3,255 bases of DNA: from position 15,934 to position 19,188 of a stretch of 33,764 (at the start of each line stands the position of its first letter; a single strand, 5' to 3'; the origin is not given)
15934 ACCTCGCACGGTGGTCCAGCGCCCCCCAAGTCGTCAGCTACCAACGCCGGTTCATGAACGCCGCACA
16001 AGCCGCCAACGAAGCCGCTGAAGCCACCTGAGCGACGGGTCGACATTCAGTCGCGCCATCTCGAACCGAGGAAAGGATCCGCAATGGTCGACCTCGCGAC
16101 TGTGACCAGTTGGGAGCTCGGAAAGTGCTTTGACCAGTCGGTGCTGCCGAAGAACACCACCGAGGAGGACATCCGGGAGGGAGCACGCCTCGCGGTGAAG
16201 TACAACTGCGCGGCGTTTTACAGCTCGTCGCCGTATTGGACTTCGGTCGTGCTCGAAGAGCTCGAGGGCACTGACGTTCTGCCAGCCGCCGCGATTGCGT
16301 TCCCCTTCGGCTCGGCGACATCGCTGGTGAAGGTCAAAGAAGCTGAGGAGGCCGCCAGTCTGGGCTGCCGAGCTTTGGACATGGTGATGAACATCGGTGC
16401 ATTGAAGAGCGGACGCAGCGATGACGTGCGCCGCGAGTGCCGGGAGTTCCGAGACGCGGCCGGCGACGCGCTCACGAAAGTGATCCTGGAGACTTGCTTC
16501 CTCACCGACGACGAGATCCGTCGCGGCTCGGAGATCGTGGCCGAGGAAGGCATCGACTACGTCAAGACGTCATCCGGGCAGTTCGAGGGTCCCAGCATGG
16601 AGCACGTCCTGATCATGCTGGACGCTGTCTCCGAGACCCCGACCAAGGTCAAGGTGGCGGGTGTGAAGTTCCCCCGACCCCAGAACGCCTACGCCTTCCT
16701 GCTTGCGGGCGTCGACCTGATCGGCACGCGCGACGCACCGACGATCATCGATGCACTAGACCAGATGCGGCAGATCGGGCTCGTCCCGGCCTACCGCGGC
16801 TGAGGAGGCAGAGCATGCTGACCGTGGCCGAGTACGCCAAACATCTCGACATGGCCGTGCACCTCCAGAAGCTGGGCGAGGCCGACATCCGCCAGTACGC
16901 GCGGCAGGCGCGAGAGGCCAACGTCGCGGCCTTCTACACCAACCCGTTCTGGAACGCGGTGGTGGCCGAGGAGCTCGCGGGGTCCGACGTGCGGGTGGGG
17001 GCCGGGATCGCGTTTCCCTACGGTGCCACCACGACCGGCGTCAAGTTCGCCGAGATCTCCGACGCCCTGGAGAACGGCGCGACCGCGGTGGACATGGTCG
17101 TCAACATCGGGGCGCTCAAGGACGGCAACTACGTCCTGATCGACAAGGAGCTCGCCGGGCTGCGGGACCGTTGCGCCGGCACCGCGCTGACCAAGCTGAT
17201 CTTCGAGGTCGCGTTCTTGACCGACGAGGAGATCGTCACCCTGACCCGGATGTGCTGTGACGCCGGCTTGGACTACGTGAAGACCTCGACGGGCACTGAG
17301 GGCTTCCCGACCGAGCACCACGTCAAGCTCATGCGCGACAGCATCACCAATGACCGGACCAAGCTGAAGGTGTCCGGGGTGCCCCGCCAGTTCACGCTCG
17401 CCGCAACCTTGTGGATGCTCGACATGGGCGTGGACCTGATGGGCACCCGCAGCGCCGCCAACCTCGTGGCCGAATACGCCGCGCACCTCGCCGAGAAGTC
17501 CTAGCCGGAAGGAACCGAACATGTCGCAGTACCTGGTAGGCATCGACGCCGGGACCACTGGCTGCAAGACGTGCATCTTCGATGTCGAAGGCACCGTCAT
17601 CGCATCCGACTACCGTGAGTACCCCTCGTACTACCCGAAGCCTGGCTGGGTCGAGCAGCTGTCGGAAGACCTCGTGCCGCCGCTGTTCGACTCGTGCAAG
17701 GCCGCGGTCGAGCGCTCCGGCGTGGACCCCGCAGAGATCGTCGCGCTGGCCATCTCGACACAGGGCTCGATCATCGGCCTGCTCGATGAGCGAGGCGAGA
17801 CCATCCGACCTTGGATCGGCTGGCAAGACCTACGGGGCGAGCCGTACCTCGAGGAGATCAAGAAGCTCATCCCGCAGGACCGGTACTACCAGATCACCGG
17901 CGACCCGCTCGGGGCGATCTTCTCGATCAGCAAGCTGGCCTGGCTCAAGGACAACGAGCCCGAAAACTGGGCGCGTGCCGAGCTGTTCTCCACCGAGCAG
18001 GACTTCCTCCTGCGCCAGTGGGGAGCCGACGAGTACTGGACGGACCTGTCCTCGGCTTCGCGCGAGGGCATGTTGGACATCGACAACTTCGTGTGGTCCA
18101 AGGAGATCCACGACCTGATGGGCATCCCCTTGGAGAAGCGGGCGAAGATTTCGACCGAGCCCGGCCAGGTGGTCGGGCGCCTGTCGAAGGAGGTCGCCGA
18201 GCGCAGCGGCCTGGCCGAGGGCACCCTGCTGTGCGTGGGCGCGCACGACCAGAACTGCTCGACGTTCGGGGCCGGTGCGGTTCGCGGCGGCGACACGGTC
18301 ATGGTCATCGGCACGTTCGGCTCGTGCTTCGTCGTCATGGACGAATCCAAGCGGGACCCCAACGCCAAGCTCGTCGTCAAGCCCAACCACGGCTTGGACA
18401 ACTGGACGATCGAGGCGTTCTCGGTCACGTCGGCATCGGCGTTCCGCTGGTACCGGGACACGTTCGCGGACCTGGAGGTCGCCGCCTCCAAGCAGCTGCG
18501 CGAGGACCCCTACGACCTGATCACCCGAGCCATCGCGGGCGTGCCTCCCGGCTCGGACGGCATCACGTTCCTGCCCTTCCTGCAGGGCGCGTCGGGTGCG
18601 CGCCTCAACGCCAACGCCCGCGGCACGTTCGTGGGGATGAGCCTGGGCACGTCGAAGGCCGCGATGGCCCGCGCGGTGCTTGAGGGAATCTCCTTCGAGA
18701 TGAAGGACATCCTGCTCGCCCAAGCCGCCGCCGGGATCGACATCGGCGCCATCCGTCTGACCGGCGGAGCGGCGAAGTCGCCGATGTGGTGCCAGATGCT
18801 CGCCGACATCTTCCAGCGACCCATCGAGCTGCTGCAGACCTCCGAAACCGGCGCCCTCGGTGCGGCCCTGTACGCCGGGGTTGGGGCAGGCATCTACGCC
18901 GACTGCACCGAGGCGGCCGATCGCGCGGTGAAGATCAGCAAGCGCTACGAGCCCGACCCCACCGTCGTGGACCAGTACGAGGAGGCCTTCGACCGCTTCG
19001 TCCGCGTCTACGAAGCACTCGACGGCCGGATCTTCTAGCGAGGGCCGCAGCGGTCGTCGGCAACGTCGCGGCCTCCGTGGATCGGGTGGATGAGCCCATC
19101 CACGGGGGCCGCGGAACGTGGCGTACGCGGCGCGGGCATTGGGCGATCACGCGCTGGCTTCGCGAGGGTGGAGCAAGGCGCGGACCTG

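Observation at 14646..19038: Uncharacterised four-gene sugar-phosphate module (divergent transaldolase-fold protein, two DERA-like aldolases, FGGY kinase) where zwf-opcA-pgl is normally found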

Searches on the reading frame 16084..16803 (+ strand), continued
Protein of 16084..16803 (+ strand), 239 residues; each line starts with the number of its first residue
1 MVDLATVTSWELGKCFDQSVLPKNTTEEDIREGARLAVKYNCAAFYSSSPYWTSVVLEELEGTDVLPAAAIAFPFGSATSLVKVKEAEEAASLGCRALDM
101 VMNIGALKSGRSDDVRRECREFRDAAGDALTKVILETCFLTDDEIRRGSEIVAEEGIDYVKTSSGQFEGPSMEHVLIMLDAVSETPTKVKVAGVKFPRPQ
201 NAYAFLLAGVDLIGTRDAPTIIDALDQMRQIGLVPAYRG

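Call 79: search_protein_families(library=pfam, proteins=[L106:10099-11388:+, L103:1508-1894:+, L123:4511-5521:+, L093:6509-7426:+, L121:5291-6640:+, L114:3792-5075:-, L159:3205-4221:+, L138:7203-7958:+, L106:9650-10258:+, L093:4074-5285:+], max_evalue=0.001)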
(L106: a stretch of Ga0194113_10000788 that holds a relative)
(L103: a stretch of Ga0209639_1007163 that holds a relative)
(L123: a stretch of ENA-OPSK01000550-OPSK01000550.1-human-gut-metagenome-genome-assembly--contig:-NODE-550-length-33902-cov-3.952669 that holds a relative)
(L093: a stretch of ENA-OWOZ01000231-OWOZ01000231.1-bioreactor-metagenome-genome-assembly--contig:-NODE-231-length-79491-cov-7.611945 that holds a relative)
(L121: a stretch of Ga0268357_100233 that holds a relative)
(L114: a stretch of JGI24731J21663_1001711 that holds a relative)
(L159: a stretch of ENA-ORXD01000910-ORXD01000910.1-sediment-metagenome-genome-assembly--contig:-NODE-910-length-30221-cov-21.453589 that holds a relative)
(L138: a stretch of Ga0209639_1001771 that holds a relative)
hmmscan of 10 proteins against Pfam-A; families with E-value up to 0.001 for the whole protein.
L106:10099-11388:+ (429 aa): 3 families
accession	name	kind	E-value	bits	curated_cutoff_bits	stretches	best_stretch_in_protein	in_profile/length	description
PF00465.25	Fe-ADH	-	1.2e-24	87.3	31.3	1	68-214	1-168/168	Iron-containing alcohol dehydrogenase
PF13685.12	Fe-ADH_2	-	4.8e-20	72.5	28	1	90-221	20-149/149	Iron-containing alcohol dehydrogenase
PF24621.2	DHQS_C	-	0.00049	20.5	27.6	0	314-378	67-134/144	3-dehydroquinate synthase C-terminal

L103:1508-1894:+ (128 aa): 0 families

L123:4511-5521:+ (336 aa): 1 family
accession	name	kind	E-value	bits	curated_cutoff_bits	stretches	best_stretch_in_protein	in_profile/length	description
PF07737.17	ATLF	-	5.4e-13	49.5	27.4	1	225-311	107-192/193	Anthrax toxin lethal factor, N- and C-terminal domain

L093:6509-7426:+ (305 aa): 2 families
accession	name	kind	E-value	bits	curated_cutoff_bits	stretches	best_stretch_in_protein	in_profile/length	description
PF00892.27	EamA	-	3.2e-44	150.9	28.2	2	10-140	2-134/135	EamA-like transporter family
PF03151.22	TPT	-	4.2e-05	23.5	30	1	36-287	34-289/291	Triose-phosphate Transporter family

L121:5291-6640:+ (449 aa): 2 families
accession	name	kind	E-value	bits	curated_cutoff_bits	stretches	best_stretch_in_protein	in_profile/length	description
PF13685.12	Fe-ADH_2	-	6.9e-22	78.5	28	1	28-176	2-149/149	Iron-containing alcohol dehydrogenase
PF00465.25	Fe-ADH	-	2.4e-08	34.2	31.3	1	27-168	5-167/168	Iron-containing alcohol dehydrogenase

L114:3792-5075:- (427 aa): 2 families
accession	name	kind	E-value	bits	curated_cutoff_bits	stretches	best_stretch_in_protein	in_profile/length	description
PF01546.33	Peptidase_M20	-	2.3e-31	109.7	24.6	1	81-415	1-204/206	Peptidase family M20/M25/M40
PF07687.19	M20_dimer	-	1.8e-15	57.3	21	1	195-301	1-102/107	Peptidase dimerisation domain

L159:3205-4221:+ (338 aa): 0 families

L138:7203-7958:+ (251 aa): 4 families
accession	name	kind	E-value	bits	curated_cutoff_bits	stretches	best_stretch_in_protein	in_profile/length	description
PF13561.12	adh_short_C2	-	2.9e-63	214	27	1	18-248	1-236/236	Enoyl-(Acyl carrier protein) reductase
PF00106.31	adh_short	-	9.7e-48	162.7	26.6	1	13-198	2-192/195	short chain dehydrogenase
PF08659.16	KR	-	1.2e-08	35.5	22.6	1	15-110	4-108/180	KR domain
PF01370.27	Epimerase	-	0.00051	20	20.9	1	15-192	2-176/240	NAD dependent epimerase/dehydratase family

L106:9650-10258:+ (202 aa): 0 families

L093:4074-5285:+ (403 aa): 0 families

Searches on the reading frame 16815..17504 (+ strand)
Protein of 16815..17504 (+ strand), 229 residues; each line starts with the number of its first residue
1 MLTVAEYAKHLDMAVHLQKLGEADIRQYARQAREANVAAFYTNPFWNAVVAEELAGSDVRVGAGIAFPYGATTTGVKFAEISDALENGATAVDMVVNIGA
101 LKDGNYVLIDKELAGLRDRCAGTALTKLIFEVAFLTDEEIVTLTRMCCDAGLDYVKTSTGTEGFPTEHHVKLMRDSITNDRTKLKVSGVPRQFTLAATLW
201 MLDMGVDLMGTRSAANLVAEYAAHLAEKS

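Call 5: search_protein_families(library=pfam, proteins=[window:16815-17504:+], max_evalue=0.1)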
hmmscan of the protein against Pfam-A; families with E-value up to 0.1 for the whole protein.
window:16815-17504:+ (229 aa): 1 family
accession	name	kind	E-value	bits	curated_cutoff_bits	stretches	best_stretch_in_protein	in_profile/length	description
PF01791.15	DeoC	-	3.7e-09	37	23.8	1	22-188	20-197/229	DeoC/LacD family aldolase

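Call 6: search_protein_families(library=ncbifam, proteins=[window:16815-17504:+], max_evalue=0.1)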
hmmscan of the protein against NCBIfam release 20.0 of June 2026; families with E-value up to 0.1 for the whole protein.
window:16815-17504:+ (229 aa): 2 families
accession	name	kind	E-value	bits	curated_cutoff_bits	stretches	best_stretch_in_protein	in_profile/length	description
TIGR00126.1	deoC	equivalog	9.1e-42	142.9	117.3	1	7-216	2-208/211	deoxyribose-phosphate aldolase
NF005556.0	PRK07226.1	subfamily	0.053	12.9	241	1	76-120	94-135/267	2-amino-3,7-dideoxy-D-threo-hept-6-ulosonate synthase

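Call 75: find_homologous_proteins(query=window:16815-17504:+, max_evalue=1e-20)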
Query window:16815-17504:+ (229 aa): 942 proteins with E <= 1e-20 among 1812 candidates; the best 120 are listed.
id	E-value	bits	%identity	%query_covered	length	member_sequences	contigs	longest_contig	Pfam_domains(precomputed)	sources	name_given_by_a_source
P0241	1.3e-145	501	100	100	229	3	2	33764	PF01791.16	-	-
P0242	4.2e-141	486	97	100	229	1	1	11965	PF01791.16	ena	-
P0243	3.1e-131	454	89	100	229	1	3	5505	PF01791.16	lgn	-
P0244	1.0e-127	442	87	100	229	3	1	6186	PF01791.16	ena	-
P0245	3.9e-125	434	84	100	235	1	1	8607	PF01791.16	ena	-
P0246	2.4e-111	389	76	100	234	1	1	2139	PF01791.16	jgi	jgi:deoxyribose-phosphate aldolase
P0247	3.5e-111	388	77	100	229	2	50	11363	PF01791.16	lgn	-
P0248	5.2e-110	384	76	100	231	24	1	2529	PF01791.16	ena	-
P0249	1.8e-108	379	74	100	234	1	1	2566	PF01791.16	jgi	jgi:deoxyribose-phosphate aldolase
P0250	1.4e-107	376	74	100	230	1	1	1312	PF01791.16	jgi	jgi:deoxyribose-phosphate aldolase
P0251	2.7e-107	375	74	100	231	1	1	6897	PF01791.16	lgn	-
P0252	1.0e-105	370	73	99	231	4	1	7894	PF01791.16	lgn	-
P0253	1.6e-103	363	72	100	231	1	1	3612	PF01791.16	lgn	-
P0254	1.0e-100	354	72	100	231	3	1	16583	PF01791.16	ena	-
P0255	6.7e-98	345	71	98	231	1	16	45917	PF01791.16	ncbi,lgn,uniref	ncbi:MAG: deoxyribose-phosphate aldolase [Brooklawnia sp.]|uniref:deoxyribose-phosphate aldolase n=1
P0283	2.3e-91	323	64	98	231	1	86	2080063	PF01791.16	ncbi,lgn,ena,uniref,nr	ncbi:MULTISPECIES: deoxyribose-phosphate aldolase [Actinomycetaceae]|uniref:deoxyribose-phosphate al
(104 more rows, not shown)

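Call 76: find_encoding_contigs(protein=P0242, flank=10000, max_places=1)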
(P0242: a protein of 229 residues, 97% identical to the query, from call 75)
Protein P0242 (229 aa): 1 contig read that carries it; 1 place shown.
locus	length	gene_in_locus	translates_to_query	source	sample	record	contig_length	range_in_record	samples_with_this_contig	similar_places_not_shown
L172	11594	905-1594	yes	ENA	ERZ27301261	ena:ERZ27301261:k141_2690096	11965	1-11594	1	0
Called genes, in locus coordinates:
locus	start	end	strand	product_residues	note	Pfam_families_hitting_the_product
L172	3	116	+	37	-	?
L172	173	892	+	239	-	PF01791:DeoC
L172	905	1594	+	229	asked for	PF01791:DeoC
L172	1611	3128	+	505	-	PF00370:FGGY_N, PF01869:BcrAD_BadFG (faint), PF02782:FGGY_C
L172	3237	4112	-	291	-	PF01734:Patatin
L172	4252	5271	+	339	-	PF02628:COX15-CtaA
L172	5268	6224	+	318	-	PF01040:UbiA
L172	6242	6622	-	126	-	PF06170:DUF983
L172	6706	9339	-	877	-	PF01326:PPDK_N, PF00391:PEP-utilizers, PF02896:PEP-utilizers_C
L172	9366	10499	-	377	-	PF00571:CBS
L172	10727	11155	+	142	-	PF00571:CBS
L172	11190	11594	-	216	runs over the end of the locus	PF00072:Response_reg, PF00196:GerE, PF08281:Sigma70_r4_2 (weak)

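Call 77: find_encoding_contigs(protein=P0283, flank=8000, max_places=2)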
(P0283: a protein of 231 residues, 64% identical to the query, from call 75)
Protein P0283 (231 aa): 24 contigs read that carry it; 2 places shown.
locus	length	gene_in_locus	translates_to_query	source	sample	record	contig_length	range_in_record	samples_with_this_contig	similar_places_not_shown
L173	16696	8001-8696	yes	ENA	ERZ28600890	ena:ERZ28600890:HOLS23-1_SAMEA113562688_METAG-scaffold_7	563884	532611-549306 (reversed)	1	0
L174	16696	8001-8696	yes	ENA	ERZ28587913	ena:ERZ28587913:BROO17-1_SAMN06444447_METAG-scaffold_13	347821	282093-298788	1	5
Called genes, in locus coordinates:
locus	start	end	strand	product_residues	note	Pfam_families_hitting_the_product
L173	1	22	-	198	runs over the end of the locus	PF09605:Trep_Strep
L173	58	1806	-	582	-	PF00664:ABC_membrane, PF00004:AAA (faint), PF00005:ABC_tran, PF02463:SMC_N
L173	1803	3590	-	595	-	PF00664:ABC_membrane, PF00005:ABC_tran, PF02463:SMC_N (faint), PF09818:ABC_ATPase (faint)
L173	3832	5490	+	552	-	PF00916:Sulfate_transp, PF01740:STAS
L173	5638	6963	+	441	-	PF00923:TAL_FSA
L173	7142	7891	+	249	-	PF00392:GntR, PF07702:UTRA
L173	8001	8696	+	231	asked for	PF01791:DeoC (weak)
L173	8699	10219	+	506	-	PF00370:FGGY_N, PF01869:BcrAD_BadFG (faint), PF02782:FGGY_C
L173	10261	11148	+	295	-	PF01116:F_bP_aldolase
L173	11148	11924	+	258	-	PF00702:Hydrolase, PF13419:HAD_2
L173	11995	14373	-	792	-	PF01915:Glyco_hydro_3_C, PF14310:Fn3-like, PF00933:Glyco_hydro_3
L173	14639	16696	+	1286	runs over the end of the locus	-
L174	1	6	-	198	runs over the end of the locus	PF09605:Trep_Strep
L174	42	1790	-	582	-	PF00664:ABC_membrane, PF00004:AAA (faint), PF00005:ABC_tran, PF02463:SMC_N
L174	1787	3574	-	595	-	PF00664:ABC_membrane, PF00005:ABC_tran, PF02463:SMC_N (faint), PF09818:ABC_ATPase (faint)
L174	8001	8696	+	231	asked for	PF01791:DeoC (weak)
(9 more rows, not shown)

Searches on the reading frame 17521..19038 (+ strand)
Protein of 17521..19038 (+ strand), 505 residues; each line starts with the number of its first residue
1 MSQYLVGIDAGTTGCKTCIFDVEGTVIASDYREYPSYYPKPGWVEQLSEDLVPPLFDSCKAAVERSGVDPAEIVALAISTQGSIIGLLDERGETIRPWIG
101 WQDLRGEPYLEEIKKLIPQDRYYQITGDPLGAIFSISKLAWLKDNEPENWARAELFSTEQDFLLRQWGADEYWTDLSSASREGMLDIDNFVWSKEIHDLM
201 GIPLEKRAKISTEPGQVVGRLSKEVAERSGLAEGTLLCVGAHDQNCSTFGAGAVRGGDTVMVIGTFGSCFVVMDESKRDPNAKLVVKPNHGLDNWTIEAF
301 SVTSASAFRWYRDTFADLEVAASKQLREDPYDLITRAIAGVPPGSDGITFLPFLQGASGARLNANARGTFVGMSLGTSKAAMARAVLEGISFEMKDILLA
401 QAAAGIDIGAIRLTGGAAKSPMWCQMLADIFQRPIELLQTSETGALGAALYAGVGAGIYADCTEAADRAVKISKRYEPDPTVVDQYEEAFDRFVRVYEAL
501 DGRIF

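Call 5: search_protein_families(library=pfam, proteins=[window:17521-19038:+], max_evalue=0.1)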
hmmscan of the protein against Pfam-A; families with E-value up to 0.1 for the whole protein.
window:17521-19038:+ (505 aa): 4 families
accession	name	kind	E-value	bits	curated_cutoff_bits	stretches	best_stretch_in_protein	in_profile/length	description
PF00370.27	FGGY_N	-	9.6e-53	179.7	28.8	1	4-250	1-245/245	FGGY family of carbohydrate kinases, N-terminal domain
PF02782.22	FGGY_C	-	6.2e-34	118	27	1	261-455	3-197/198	FGGY family of carbohydrate kinases, C-terminal domain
PF01869.26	BcrAD_BadFG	-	1.6e-10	41.4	31.5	2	6-80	1-69/271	BadF/BadG/BcrA/BcrD ATPase family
PF00012.26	HSP70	-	0.043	12.5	20.6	0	394-457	313-377/599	Hsp70 protein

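Call 6: search_protein_families(library=ncbifam, proteins=[window:17521-19038:+], max_evalue=0.1)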
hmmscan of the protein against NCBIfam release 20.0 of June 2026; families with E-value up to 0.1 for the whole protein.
window:17521-19038:+ (505 aa): 15 families
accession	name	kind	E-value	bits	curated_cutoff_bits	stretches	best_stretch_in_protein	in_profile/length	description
TIGR01312.1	XylB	equivalog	1.6e-93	313.9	380.25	1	6-498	1-481/481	xylulokinase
TIGR01314.1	gntK_FGGY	equivalog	2.9e-82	276.8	648.55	1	4-500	1-493/505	gluconokinase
NF008187.0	PRK10939.1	equivalog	2.5e-68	231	528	1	2-499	3-502/521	autoinducer-2 kinase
TIGR01311.1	glycerol_kin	equivalog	1.9e-60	204.6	590.35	1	3-479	1-473/496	glycerol kinase GlpK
NF000756.0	PRK00047.1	subfamily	3e-59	200.7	498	1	2-481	4-476/502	glycerol kinase GlpK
NF003154.0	PRK04123.1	equivalog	1.7e-48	165.7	428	2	211-499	245-536/554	ribulokinase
NF011601.0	PRK15027.1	equivalog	8.8e-48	162.9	912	1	6-500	3-479/484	xylulokinase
TIGR02628.1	fuculo_kin_coli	equivalog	6.6e-40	137.4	470.9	1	8-476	6-461/465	L-fuculokinase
TIGR01234.1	L-ribulokinase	equivalog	1.2e-32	113.4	583.25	1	215-497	242-527/536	ribulokinase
TIGR01315.1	5C_CHO_kinase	subfamily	1.3e-25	90.1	408.7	2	5-259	2-274/541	FGGY family pentulose kinase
TIGR02627.1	rhamnulo_kin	equivalog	2.9e-10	39.3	527.95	1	73-252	68-240/454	rhamnulokinase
NF007925.0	PRK10640.1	equivalog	1.2e-08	33.8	639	1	72-223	73-222/489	rhamnulokinase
TIGR02350.1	prok_dnaK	equivalog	0.028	12.8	822.55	0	382-457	299-375/596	molecular chaperone DnaK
NF009946.0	PRK13410.1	equivalog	0.052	11.7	1019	0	394-457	315-379/669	molecular chaperone DnaK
NF001413.0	PRK00290.1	equivalog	0.066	11.5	648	0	386-457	304-376/625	molecular chaperone DnaK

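Call 70: search_solved_structures(query=window:17521-19038:+, max_evalue=1e-20)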
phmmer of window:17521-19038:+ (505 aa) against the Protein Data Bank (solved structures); distinct sequences matched with E-value up to 1e-20: 37.
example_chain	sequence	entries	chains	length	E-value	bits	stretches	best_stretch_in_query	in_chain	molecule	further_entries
3gbt_A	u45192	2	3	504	1.9e-52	182.3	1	3-500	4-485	Gluconate kinase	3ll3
5ya0_A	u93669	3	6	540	2.3e-50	175.4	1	3-499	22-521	Autoinducer-2 kinase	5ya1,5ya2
5vm1_A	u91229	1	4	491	4.3e-48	167.9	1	5-501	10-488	Xylulokinase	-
2dpn_A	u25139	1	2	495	8.2e-48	167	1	4-468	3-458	Glycerol kinase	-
3d7e_O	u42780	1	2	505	1.6e-47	166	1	3-470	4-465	Glycerol kinase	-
3h45_X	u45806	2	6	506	1.7e-47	166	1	3-470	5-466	Glycerol kinase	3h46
6k78_B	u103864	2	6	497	1.9e-47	165.8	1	1-478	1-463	Glycerol kinase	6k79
3h3n_X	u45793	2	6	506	2.1e-47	165.7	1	3-470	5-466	Glycerol kinase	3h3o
3flc_O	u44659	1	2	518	2.3e-47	165.5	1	3-470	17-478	Glycerol kinase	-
6k78_A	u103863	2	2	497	2.7e-47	165.3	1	1-478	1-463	Glycerol kinase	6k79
1r59_O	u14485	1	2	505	2.8e-47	165.2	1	3-470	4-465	Glycerol kinase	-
2zf5_O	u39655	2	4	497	3e-47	165.2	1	1-478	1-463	Glycerol kinase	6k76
1xup_O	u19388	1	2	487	7.8e-47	163.8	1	4-469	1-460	Glycerol kinase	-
6ude_A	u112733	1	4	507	9.1e-43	150.4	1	4-486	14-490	Glycerol kinase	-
3g25_A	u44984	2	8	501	8e-42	147.3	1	1-479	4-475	Glycerol kinase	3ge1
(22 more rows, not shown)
